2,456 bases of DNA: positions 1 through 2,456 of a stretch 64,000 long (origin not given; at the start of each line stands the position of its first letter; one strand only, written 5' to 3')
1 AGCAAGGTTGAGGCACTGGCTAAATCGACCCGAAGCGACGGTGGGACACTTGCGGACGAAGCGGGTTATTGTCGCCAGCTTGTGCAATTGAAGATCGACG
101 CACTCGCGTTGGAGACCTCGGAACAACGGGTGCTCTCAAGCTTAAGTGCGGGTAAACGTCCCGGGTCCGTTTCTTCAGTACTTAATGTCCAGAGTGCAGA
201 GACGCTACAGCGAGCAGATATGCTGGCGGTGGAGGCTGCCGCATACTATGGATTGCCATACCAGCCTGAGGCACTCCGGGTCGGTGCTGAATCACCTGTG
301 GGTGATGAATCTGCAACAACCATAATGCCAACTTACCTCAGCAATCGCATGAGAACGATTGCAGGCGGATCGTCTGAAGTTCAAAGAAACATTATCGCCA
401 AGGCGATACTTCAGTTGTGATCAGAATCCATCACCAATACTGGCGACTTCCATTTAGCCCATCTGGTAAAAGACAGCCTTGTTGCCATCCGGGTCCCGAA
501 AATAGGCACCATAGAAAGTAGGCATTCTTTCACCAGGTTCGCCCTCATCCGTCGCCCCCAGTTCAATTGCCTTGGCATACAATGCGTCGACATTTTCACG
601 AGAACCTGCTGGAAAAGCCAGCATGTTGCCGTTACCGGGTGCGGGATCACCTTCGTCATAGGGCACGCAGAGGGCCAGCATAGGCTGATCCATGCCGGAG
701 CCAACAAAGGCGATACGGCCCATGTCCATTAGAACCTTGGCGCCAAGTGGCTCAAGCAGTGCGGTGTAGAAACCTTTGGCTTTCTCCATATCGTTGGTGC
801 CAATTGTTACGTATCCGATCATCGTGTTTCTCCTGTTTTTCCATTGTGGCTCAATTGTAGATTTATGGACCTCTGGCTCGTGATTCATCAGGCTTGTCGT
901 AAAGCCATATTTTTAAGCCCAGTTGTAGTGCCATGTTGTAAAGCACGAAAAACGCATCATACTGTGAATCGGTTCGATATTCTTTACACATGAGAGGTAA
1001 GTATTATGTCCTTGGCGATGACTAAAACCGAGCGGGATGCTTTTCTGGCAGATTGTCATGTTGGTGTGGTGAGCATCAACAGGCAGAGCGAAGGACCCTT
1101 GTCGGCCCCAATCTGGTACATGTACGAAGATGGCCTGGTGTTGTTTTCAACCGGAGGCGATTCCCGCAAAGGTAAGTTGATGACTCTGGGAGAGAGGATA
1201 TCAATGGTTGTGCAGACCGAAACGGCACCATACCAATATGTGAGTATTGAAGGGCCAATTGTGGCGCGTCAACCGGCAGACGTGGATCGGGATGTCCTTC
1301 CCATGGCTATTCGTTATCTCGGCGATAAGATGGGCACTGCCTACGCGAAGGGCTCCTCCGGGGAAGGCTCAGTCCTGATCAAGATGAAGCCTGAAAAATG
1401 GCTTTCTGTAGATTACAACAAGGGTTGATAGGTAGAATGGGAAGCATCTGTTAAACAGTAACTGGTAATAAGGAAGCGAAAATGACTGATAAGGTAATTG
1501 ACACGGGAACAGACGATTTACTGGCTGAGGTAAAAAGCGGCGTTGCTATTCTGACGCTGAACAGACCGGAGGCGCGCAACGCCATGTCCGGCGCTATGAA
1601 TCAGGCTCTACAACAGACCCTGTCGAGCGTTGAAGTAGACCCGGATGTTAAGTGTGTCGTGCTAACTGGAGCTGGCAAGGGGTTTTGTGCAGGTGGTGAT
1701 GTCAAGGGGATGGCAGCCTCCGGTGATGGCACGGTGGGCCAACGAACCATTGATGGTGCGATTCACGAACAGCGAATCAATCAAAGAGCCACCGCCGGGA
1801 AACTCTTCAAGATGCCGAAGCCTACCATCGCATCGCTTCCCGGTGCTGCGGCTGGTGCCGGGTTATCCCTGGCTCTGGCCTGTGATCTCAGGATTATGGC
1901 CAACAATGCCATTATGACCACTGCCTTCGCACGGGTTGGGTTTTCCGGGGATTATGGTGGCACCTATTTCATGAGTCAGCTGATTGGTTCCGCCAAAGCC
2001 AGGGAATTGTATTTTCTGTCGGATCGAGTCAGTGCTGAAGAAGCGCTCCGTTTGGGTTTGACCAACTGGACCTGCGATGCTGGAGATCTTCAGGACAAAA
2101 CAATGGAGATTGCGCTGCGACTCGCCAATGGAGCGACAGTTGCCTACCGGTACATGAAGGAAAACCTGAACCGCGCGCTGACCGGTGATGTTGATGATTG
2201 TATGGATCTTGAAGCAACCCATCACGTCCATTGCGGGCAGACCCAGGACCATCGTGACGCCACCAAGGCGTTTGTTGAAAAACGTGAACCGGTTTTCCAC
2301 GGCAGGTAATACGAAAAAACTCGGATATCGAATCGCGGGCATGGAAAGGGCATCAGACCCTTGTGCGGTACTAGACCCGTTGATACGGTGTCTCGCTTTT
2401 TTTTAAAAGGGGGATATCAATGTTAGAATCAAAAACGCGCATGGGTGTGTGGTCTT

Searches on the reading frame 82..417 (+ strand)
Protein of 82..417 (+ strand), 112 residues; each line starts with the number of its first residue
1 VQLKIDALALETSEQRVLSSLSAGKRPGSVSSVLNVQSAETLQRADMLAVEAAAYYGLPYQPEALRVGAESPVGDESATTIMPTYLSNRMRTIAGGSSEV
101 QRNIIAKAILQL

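Call 35: search_protein_families(library=pfam, proteins=[window:82-417:+], max_evalue=0.001)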
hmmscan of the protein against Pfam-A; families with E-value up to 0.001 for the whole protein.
window:82-417:+ (112 aa): 1 family
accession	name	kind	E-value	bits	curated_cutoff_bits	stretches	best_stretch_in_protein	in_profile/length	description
PF00441.29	Acyl-CoA_dh_1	-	2.6e-08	34.6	22.4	1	5-110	62-150/150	Acyl-CoA dehydrogenase, C-terminal domain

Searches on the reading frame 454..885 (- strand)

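Call 35: search_protein_families(library=pfam, proteins=[window:454-885:-], max_evalue=0.001)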
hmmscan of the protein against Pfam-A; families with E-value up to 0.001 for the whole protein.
window:454-885:- (143 aa): 2 families
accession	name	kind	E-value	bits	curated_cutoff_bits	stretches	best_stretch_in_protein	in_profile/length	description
PF00903.31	Glyoxalase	-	6.5e-12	46.3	20.6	1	23-137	2-119/121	Glyoxalase/Bleomycin resistance protein/Dioxygenase superfamily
PF18029.7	Glyoxalase_6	-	0.00013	23.1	23.6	1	26-136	2-102/106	Glyoxalase-like domain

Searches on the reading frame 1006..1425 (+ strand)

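Call 35: search_protein_families(library=pfam, proteins=[window:1006-1425:+], max_evalue=0.001)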
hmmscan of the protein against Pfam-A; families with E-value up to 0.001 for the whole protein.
window:1006-1425:+ (140 aa): 2 families
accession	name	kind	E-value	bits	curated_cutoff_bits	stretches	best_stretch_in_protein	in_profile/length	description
PF01243.27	PNPOx_N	-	2.2e-08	35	28.1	1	9-135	4-119/120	Pyridoxamine 5'-phosphate oxidase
PF12900.13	Pyridox_ox_2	-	7.6e-06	26.4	27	1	7-96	2-98/140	Pyridoxamine 5'-phosphate oxidase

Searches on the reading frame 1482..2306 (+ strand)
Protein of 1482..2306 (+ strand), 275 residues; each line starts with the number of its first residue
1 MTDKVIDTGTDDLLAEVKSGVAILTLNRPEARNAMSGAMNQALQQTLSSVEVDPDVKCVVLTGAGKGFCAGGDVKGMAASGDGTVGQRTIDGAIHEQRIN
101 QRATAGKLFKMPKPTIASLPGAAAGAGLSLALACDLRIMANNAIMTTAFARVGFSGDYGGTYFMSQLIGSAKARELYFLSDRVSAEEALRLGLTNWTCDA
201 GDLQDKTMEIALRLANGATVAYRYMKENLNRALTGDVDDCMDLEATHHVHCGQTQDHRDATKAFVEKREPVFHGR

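Call 35: search_protein_families(library=pfam, proteins=[window:1482-2306:+], max_evalue=0.001)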
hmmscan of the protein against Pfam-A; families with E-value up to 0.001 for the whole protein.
window:1482-2306:+ (275 aa): 2 families
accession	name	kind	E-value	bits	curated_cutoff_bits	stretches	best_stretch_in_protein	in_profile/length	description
PF00378.25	ECH_1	-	9.8e-55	186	27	1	17-274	2-250/251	Enoyl-CoA hydratase/isomerase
PF16113.10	ECH_2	-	1.1e-32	114.3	27.2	1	22-205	2-179/335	Enoyl-CoA hydratase/isomerase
